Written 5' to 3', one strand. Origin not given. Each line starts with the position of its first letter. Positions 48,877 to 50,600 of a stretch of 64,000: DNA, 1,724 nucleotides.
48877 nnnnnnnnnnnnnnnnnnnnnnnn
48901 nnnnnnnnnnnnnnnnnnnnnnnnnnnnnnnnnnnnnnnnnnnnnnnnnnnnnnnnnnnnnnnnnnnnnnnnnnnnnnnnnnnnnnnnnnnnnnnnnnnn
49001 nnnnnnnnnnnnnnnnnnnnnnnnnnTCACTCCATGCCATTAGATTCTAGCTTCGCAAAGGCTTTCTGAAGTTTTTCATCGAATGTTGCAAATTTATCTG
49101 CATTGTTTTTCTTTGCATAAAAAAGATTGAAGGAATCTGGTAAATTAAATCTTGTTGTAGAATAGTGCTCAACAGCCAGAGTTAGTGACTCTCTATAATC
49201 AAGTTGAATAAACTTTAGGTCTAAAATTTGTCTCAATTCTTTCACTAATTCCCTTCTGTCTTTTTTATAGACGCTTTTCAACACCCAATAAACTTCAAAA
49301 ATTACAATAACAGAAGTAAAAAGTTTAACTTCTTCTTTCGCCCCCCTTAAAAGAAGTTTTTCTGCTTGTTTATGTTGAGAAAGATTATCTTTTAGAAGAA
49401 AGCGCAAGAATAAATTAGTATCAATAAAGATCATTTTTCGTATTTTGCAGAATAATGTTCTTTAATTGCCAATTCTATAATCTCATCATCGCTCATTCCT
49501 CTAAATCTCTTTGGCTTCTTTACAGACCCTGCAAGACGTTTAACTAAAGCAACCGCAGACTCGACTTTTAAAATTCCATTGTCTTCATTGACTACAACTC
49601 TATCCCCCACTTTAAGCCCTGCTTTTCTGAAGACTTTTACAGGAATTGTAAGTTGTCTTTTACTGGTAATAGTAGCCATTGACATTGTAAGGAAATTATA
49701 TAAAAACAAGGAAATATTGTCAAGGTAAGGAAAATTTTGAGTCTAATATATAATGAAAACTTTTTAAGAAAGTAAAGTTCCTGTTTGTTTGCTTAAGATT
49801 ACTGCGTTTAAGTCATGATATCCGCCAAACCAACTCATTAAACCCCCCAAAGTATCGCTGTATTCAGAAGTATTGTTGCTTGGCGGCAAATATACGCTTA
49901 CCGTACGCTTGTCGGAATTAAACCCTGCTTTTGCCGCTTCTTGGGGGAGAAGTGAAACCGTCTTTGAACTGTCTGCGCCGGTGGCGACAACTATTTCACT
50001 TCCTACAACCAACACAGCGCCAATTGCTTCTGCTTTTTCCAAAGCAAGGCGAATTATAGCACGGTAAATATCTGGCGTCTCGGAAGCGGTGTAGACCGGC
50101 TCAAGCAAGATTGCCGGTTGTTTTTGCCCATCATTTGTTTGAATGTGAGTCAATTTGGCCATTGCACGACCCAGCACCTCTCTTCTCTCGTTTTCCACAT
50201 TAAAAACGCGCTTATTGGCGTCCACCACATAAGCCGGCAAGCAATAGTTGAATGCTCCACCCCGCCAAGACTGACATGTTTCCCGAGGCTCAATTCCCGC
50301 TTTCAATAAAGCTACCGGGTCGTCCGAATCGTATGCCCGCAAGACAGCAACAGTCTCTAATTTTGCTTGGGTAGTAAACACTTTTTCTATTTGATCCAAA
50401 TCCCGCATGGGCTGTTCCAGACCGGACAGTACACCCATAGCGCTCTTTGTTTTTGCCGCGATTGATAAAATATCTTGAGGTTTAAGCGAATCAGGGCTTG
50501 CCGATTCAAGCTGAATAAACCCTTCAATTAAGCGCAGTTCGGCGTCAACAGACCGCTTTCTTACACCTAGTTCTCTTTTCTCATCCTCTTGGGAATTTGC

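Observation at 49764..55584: Operon of a small protein, a membrane-anchored TraD/VirD4/FtsK-like ATPase and a domain-less 1017-aa protein: candidate undescribed system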

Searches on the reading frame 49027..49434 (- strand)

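Call 3: search_protein_families(library=pfam, proteins=[window:49027-49434:-], max_evalue=0.1)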
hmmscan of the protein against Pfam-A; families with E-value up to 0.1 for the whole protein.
window:49027-49434:- (135 aa): 4 families
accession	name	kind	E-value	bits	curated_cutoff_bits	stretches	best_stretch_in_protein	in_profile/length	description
PF01850.27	PIN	-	3.2e-13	50.8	23.6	1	2-124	1-116/120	PIN domain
PF16289.11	PIN_12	-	4.1e-06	27.7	32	1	2-128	1-127/172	PIN domain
PF13470.12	PIN_3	-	0.0012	20.1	27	1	2-86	2-87/115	PIN domain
PF18851.6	baeRF_family8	-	0.0098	16.2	27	1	22-76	82-138/141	Bacterial archaeo-eukaryotic release factor family 8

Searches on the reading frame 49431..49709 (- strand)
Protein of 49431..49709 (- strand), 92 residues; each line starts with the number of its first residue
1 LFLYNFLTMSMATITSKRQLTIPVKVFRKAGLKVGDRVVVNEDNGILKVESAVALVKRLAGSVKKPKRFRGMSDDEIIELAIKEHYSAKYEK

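Call 3: search_protein_families(library=pfam, proteins=[window:49431-49709:-], max_evalue=0.1)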
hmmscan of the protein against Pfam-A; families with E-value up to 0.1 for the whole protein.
window:49431-49709:- (92 aa): 1 family
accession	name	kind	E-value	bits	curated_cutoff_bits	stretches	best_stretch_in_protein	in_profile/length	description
PF04014.23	MazE_antitoxin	-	3.9e-06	27.2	24.7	1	12-46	2-38/48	Antidote-toxin recognition MazE, bacterial antitoxin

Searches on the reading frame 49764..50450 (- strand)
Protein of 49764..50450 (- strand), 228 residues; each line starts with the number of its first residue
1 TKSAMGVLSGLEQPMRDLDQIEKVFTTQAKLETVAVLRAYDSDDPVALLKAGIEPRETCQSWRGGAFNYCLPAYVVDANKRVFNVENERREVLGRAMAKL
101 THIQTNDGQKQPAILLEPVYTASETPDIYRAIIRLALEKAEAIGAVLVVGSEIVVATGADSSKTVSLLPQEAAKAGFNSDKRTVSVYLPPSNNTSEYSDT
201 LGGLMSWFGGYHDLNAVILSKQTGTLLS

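Call 45: search_solved_structures(query=A4, max_evalue=10)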
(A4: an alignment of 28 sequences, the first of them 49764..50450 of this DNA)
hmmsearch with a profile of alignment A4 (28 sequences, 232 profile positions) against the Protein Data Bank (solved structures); distinct sequences matched with E-value up to 10: 0.
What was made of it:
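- On GNAT acyl-CoA N-acyltransferase superfamily (C-terminal domain of the 1017-aa protein): No PDB sequence hit (call 45).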

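Call 46: search_protein_families(library=pfam, alignment_id=A4, max_evalue=1)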
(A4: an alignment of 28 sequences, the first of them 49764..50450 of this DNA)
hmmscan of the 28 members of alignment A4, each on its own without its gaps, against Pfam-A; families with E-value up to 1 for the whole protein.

A. member 1, window:49764-50450:- (228 aa): 1 family
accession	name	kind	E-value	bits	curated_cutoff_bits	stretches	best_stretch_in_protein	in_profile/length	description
PF19019.6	Phlebo_G2_C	-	0.14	12.3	25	1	180-212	99-131/171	Phlebovirus glycoprotein G2 C-terminal domain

B. families by the number of members that match (of 28 scanned): 11 families
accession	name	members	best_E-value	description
PF14747.11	DUF4473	1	0.0031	Domain of unknown function (DUF4473)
PF05384.16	DegS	1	0.0056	Sensor protein DegS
PF19369.4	DUF5944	1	0.024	Family of unknown function (DUF5944)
PF13173.12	AAA_14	1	0.048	AAA domain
PF18866.6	CxC7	1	0.059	CxC7 like cysteine cluster associated with KDZ transposases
PF06593.17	RBDV_coat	1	0.069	Raspberry bushy dwarf virus coat protein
PF06312.18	Neurexophilin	1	0.074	Neurexophilin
PF03357.26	Snf7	1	0.094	Snf7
PF24691.1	TreTu_C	1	0.1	TreTu toxin, C-terminal domain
PF18888.5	DUF5650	1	0.11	Repeat of unknown function (DUF5650)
PF19019.6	Phlebo_G2_C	1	0.14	Phlebovirus glycoprotein G2 C-terminal domain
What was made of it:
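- Tried and rejected: A Pfam scan of 28 domain sequences at E<=1 gave no consistent family (call 46).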

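Call 51: predict_structure(alignment_id=A4)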
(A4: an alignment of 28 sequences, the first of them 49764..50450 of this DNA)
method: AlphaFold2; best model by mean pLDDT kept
length: 228 residues; sequences in the alignment: 28
mean_pLDDT: 89.3   pTM: 0.81
mean pLDDT of the five models: 89.3, 88.6, 88.3, 88.0, 84.6
residues with pLDDT >= 90: 167; 70-90: 34; 50-70: 23; < 50: 4
segments of 3 or more residues with pLDDT < 50: 225-228
pLDDT, mean of each block of 10 residues (from residue 1): 67 74 60 79 96 92 92 96 96 97 93 97 91 98 97 87 91 97 96 96 96 95 59
secondary structure, 60 per line:
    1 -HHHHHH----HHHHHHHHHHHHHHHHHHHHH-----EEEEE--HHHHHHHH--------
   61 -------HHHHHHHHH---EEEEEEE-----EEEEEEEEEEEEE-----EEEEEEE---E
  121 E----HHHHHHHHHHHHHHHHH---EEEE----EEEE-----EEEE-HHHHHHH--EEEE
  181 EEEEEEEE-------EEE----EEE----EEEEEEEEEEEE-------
elements in order: H2-7 H12-32 E38-42 H45-52 H68-76 E80-86 E92-104 E110-116 H126-142 E146-149 E154-157 E163-166 H168-174 E177-188 E196-198 E203-205 E210-221
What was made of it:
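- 49767..50345 (-): C-terminal GNAT-fold domain (about residues 825-1017). Invariant or near-invariant residues are G841, P844, C848, Q849, W851, N857, C859, D866, R884, E906, Y909, K928, A929 and Y986-S987-D988. AF2 model with pLDDT 89.3 (call 51).
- On GNAT acyl-CoA N-acyltransferase superfamily (C-terminal domain of the 1017-aa protein): Model pLDDT 89.3 and pTM 0.81 (call 51).
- Tried and rejected: Only the domain model with 28 sequences worked (call 51).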

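Call 57: fold_search(model_id=the predicted structure, library=pdb)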
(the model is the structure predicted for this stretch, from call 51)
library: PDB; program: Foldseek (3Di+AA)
matches with E <= 10: 907; with E <= 0.001: 67
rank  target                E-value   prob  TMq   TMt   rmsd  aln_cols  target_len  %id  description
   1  2hv2_D                2.7e-05  1.00  0.35  0.23   9.2       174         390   10  Crystal Structure of Conserved Protein of Unknown Function from Enterococcus faecalis V583 at 2.4 A Resolution, Probab (released 2006-08-29)
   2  2jlm_A                7.5e-05  1.00  0.39  0.48   8.6       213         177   15  Structure of a Putative Acetyltransferase (ACIAD1637) from Acinetobacter baylyi ADP1 (released 2009-01-20)
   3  2hv2_A                1.7e-04  1.00  0.37  0.24   5.7       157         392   10  Crystal Structure of Conserved Protein of Unknown Function from Enterococcus faecalis V583 at 2.4 A Resolution, Probab (released 2006-08-29)
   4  3sxn_A                2.0e-04  1.00  0.36  0.22   7.2       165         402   13  Mycobacterium tuberculosis Eis protein initiates modulation of host immune responses by acetylation of DUSP16/MKP-7 (released 2012-05-23)
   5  5us1_E                2.1e-04  1.00  0.38  0.46   8.0       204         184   11  Crystal structure of aminoglycoside acetyltransferase AAC(2')-Ia in complex with N2'-acetylgentamicin C1A and coenzyme (released 2017-03-15)
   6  4e8o_A                2.1e-04  1.00  0.28  0.40   5.9       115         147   15  Crystal structure of aminoglycoside antibiotic 6'-N-acetyltransferase AAC(6')-Ih from Acinetobacter baumannii (released 2012-04-04)
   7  2hv2_F                2.5e-04  1.00  0.36  0.23   9.2       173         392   10  Crystal Structure of Conserved Protein of Unknown Function from Enterococcus faecalis V583 at 2.4 A Resolution, Probab (released 2006-08-29)
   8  6vta_B                2.5e-04  1.00  0.36  0.43  10.4       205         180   12  Aminoglycoside N-2'-Acetyltransferase-Ia [AAC(2')-Ia] in complex with amikacin and acetyl-CoA (released 2021-06-02)
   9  1z4e_A                2.8e-04  1.00  0.32  0.46   6.3       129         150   19  Crystal structure of transcriptional regulator from Bacillus halodurans C-125 (released 2005-06-21)
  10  2dxq_A                3.0e-04  1.00  0.31  0.44   6.2       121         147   21  Putative acetyltransferase from Agrobacterium tumefaciens str. C58 (released 2006-09-27)
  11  5us1_D                3.0e-04  1.00  0.33  0.40   8.7       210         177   11  Crystal structure of aminoglycoside acetyltransferase AAC(2')-Ia in complex with N2'-acetylgentamicin C1A and coenzyme (released 2017-03-15)
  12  2bsw                  3.2e-04  1.00  0.37  0.53   7.5       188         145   12  Crystal structure of a glyphosate-N-acetyltransferase obtained by DNA shuffling. (released 2005-06-08)
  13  2hv2_B                3.2e-04  1.00  0.35  0.23   9.3       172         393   11  Crystal Structure of Conserved Protein of Unknown Function from Enterococcus faecalis V583 at 2.4 A Resolution, Probab (released 2006-08-29)
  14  2hv2_C                3.4e-04  1.00  0.39  0.24   5.3       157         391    8  Crystal Structure of Conserved Protein of Unknown Function from Enterococcus faecalis V583 at 2.4 A Resolution, Probab (released 2006-08-29)
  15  2jlm_F                3.4e-04  1.00  0.39  0.48   8.5       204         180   15  Structure of a Putative Acetyltransferase (ACIAD1637) from Acinetobacter baylyi ADP1 (released 2009-01-20)
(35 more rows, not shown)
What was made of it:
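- On GNAT acyl-CoA N-acyltransferase superfamily (C-terminal domain of the 1017-aa protein): Foldseek against PDB gives probability 1.00 (call 57).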

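Call 94: find_related_loci(query=A4, collection=viral_contigs, flank=6000)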
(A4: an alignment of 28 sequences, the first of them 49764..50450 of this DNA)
Query A4 (228 aa) in viral_contigs; peptide patterns used: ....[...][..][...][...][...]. (x = any residue, [..] = any of these).
21 stretches matched a pattern, but none encodes a relative of the query by tblastn (E <= 1e-3).
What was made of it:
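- Tried and rejected: The IMG/VR scan for the GNAT-tailed family found nothing (call 94).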

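Call 100: fold_search(model_id=the predicted structure, library=viral)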
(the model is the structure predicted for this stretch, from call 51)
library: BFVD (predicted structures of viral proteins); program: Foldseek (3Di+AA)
matches with E <= 10: 991; with E <= 0.001: 28
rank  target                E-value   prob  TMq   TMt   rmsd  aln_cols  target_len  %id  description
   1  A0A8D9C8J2            1.8e-05  1.00  0.42  0.31   8.5       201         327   15  Uncharacterized protein [uncultured marine phage]
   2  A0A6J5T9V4            2.1e-05  1.00  0.42  0.46   8.7       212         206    8  Uncharacterized protein [uncultured Caudovirales phage]
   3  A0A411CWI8            4.3e-05  1.00  0.35  0.26  12.1       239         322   15  (no name in the UniProt tables at hand)
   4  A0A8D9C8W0            4.6e-05  1.00  0.43  0.22  10.7       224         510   12  Uncharacterized protein [uncultured marine phage]
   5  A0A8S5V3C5            7.5e-05  1.00  0.42  0.53   5.8       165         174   13  Acetyltransferase [Caudovirales sp. ctVfb8]
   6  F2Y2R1                8.9e-05  1.00  0.31  0.30  12.0       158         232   11  (no name in the UniProt tables at hand)
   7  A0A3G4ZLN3            1.5e-04  1.00  0.38  0.46   8.0       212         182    9  N-acyltransferase [Terrestrivirus sp.]
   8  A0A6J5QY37            1.6e-04  1.00  0.40  0.29   9.3       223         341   14  Uncharacterized protein [uncultured Caudovirales phage]
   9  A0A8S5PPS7            1.7e-04  1.00  0.40  0.19  10.8       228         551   13  Uncharacterized protein [Siphoviridae sp. ctZro7]
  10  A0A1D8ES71            1.8e-04  1.00  0.35  0.50   7.7       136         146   14  Membrane-associated initiation of head vertex [Klebsiella phage KP-Rio/2015]
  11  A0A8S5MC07            2.3e-04  1.00  0.32  0.47   7.6       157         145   17  Myristoyl-CoA:protein N-myristoyltransferase, N-terminal domain [Podoviridae sp. ct53O25]
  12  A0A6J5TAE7            2.6e-04  1.00  0.43  0.46   9.1       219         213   12  Uncharacterized protein [uncultured Caudovirales phage]
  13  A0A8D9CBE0            2.6e-04  0.99  0.32  0.25  12.2       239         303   11  Uncharacterized protein [uncultured marine phage]
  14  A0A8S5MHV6            4.5e-04  1.00  0.36  0.50   5.3       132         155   11  Acetyltransferase domain containing protein [Siphoviridae sp. ctvyM23]
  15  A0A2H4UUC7            4.5e-04  1.00  0.39  0.53   8.3       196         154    9  N-acyltransferase [Bodo saltans virus]
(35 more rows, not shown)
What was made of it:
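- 49767..50345 (-): Foldseek against PDB and BFVD agrees (calls 57, 100).
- On GNAT acyl-CoA N-acyltransferase superfamily (C-terminal domain of the 1017-aa protein): BFVD hits are acetyltransferases (call 100).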
